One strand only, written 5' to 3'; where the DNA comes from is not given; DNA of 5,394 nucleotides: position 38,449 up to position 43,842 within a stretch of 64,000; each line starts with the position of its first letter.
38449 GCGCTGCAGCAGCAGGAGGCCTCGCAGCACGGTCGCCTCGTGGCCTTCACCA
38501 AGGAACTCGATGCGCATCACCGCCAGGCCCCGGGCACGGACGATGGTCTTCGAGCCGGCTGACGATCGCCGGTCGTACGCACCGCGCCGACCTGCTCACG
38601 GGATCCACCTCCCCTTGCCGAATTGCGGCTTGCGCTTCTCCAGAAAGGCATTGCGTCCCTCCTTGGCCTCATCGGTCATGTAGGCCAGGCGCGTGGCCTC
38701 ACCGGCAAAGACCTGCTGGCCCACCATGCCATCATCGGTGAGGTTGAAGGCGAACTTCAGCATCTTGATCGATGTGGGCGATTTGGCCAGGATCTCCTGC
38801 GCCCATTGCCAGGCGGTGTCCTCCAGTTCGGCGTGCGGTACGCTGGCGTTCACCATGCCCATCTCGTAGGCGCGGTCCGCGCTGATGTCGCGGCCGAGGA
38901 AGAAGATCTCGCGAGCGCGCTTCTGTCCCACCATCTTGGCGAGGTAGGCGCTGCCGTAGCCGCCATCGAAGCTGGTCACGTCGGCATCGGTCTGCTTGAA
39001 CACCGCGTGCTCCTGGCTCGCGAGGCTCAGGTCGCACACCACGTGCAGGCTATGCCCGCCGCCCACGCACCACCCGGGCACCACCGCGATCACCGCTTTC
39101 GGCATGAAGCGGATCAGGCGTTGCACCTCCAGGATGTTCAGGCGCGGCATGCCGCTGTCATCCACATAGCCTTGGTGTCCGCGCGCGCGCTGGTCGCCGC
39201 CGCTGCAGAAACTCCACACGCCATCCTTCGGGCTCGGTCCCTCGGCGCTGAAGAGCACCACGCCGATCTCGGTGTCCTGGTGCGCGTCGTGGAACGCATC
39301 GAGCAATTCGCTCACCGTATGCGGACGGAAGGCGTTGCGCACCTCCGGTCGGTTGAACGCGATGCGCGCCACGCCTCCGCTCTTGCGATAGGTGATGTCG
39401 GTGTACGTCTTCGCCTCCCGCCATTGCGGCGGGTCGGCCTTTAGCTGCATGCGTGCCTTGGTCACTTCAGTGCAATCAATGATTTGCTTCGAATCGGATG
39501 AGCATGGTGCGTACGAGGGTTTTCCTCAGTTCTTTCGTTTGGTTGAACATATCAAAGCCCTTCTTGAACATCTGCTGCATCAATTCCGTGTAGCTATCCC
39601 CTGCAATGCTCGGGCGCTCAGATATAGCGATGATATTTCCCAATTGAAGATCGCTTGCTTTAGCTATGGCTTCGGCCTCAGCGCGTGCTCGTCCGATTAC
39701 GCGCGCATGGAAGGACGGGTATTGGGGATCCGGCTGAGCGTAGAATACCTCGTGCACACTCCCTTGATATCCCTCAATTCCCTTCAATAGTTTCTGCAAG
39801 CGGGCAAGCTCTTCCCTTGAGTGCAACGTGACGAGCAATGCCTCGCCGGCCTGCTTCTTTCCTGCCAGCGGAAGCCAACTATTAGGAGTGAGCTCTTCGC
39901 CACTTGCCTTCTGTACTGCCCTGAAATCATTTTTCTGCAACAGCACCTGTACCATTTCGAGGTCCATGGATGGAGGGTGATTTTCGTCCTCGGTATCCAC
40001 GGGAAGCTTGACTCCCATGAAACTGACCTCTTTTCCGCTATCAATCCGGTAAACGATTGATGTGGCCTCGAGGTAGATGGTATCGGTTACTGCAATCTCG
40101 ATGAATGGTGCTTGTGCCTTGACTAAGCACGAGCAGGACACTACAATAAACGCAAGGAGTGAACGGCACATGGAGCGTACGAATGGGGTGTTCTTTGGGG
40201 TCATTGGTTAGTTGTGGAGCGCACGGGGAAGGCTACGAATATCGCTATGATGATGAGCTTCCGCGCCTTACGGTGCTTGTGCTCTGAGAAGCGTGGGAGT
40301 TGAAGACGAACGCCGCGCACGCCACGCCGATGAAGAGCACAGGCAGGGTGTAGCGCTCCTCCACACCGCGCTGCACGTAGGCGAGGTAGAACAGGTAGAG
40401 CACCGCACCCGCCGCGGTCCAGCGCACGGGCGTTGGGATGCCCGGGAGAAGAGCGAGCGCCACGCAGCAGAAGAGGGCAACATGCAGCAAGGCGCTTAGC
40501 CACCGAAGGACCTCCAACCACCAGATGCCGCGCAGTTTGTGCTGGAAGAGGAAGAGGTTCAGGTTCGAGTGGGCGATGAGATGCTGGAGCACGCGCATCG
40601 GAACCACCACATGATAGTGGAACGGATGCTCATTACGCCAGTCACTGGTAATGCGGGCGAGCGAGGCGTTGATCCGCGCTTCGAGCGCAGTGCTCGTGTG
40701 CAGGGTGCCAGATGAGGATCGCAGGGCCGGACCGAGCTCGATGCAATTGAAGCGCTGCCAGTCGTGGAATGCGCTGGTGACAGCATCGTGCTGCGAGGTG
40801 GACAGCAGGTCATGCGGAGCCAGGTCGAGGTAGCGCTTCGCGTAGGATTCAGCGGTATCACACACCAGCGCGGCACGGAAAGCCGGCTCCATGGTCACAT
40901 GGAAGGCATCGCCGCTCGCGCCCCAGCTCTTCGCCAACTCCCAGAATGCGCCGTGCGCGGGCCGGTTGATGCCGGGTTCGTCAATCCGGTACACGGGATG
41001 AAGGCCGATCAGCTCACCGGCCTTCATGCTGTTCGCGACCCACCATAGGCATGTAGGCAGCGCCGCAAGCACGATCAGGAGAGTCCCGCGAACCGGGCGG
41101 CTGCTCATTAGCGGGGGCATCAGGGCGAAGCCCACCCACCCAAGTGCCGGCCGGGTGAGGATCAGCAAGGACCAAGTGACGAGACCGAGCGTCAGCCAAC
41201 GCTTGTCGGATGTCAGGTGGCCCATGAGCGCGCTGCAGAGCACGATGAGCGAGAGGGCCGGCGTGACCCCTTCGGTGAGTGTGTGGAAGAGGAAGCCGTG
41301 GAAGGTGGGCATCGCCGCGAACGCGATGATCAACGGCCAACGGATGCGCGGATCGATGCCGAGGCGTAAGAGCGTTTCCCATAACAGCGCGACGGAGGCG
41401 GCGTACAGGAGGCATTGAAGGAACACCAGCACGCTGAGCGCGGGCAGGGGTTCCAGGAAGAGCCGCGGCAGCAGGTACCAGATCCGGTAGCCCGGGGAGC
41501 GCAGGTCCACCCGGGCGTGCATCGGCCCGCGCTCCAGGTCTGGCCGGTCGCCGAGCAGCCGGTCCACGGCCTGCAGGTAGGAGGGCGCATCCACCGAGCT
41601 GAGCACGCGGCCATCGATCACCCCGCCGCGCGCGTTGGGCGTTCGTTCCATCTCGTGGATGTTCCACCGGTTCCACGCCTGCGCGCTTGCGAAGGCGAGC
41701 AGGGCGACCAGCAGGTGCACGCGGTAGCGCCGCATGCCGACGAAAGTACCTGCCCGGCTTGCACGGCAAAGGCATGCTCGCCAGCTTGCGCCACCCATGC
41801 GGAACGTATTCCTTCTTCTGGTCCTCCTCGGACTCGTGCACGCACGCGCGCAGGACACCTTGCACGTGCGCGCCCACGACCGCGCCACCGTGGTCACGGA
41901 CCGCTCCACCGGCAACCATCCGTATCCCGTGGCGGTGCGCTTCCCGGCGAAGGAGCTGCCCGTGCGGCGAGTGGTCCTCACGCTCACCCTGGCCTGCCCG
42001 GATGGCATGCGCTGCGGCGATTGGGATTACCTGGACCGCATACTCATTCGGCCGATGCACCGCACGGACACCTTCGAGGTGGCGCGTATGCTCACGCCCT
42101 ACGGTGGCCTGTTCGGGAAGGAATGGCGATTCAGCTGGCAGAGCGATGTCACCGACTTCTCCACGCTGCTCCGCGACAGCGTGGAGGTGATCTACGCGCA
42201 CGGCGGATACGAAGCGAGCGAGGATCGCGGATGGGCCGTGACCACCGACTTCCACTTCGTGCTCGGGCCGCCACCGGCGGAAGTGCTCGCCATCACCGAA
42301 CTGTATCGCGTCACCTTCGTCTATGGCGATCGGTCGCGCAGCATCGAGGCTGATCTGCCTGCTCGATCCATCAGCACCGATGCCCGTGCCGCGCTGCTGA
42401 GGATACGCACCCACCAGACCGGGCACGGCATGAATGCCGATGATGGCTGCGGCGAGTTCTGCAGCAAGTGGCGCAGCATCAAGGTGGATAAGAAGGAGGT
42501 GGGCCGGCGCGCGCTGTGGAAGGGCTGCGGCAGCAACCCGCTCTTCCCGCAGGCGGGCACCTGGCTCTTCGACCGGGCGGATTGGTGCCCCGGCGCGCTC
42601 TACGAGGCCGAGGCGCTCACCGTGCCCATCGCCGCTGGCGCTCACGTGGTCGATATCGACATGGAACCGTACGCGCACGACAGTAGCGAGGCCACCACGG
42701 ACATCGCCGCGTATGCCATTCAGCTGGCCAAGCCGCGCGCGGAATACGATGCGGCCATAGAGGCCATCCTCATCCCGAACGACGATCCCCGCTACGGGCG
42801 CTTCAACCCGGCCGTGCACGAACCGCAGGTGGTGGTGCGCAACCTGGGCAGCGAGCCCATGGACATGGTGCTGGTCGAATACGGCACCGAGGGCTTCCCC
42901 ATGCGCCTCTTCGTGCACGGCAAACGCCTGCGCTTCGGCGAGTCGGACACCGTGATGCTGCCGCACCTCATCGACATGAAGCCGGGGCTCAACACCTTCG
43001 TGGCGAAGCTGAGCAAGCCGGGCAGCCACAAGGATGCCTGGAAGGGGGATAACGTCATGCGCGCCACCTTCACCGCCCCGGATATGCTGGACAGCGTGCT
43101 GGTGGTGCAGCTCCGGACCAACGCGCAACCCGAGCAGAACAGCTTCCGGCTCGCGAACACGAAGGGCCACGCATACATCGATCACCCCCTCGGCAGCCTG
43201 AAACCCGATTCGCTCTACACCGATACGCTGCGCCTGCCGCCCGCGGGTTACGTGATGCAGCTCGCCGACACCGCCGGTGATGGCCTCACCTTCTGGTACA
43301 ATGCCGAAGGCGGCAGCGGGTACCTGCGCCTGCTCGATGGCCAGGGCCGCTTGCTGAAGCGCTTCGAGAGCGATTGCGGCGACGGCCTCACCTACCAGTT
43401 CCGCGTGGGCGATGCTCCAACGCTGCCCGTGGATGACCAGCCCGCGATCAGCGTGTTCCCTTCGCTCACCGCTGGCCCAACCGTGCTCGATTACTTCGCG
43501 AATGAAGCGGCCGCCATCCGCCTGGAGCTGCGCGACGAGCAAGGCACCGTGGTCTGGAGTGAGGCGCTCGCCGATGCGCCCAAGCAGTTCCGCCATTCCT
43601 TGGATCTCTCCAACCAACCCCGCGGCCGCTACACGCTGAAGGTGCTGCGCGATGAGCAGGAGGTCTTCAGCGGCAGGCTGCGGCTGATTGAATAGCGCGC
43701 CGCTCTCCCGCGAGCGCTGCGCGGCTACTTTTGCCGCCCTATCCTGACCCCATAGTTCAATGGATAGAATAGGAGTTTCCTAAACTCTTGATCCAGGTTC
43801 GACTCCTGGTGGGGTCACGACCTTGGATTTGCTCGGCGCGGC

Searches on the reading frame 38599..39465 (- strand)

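Call 12: search_protein_families(library=pfam, proteins=[window:38599-39465:-], max_evalue=0.001)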
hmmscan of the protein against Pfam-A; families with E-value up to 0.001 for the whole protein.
window:38599-39465:- (289 aa): 2 families
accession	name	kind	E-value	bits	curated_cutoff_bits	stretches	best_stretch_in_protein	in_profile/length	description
PF00378.25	ECH_1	-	4.1e-57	193.8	27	1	28-283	2-249/251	Enoyl-CoA hydratase/isomerase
PF16113.10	ECH_2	-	8.8e-14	52.2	27.2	1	33-216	2-179/335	Enoyl-CoA hydratase/isomerase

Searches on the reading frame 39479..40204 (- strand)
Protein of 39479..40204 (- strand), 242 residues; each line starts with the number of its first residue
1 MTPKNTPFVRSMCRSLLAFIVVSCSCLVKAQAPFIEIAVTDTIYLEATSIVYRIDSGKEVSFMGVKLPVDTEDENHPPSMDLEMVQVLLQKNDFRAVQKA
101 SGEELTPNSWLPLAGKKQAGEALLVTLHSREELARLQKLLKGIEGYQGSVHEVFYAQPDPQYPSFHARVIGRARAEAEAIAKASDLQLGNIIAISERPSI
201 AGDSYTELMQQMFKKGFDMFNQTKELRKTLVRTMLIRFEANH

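Call 12: search_protein_families(library=pfam, proteins=[window:39479-40204:-], max_evalue=0.001)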
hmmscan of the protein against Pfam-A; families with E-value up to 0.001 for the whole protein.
window:39479-40204:- (242 aa): 1 family
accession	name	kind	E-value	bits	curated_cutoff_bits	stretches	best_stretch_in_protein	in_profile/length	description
PF04402.19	SIMPL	-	0.00043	21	25.2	1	157-202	121-165/205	Protein of unknown function (DUF541)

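Call 28: search_protein_families(library=ncbifam, proteins=[window:39479-40204:-], max_evalue=0.001)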
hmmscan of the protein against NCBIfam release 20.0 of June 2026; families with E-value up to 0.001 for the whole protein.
window:39479-40204:- (242 aa): 0 families

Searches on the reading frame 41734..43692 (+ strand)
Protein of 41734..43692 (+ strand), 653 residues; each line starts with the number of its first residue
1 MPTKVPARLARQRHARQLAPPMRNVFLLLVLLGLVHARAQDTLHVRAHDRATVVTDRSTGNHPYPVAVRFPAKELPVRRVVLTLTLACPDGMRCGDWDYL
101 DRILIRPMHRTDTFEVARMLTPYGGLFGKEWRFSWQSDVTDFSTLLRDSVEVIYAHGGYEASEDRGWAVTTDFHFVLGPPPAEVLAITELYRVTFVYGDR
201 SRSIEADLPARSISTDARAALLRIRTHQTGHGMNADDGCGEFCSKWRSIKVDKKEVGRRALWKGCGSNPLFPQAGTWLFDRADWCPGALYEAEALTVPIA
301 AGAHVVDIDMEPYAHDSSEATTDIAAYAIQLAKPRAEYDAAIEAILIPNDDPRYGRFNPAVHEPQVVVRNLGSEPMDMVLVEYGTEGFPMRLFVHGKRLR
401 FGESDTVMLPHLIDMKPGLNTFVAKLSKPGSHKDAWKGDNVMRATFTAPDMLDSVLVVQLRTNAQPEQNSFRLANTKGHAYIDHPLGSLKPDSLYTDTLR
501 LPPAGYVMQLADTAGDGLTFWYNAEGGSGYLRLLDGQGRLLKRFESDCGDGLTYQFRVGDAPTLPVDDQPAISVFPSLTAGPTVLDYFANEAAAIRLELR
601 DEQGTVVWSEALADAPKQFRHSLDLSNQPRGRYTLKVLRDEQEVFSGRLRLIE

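Call 12: search_protein_families(library=pfam, proteins=[window:41734-43692:+], max_evalue=0.001)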
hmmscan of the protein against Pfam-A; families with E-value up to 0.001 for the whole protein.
window:41734-43692:+ (653 aa): 1 family
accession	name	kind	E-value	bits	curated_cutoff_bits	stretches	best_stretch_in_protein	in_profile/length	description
PF09113.15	N-glycanase_C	-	5.2e-11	43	25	1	213-316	15-125/140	Peptide-N-glycosidase F, C terminal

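Call 28: search_protein_families(library=ncbifam, proteins=[window:41734-43692:+], max_evalue=0.001)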
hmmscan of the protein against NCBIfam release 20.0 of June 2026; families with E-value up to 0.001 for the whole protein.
window:41734-43692:+ (653 aa): 0 families
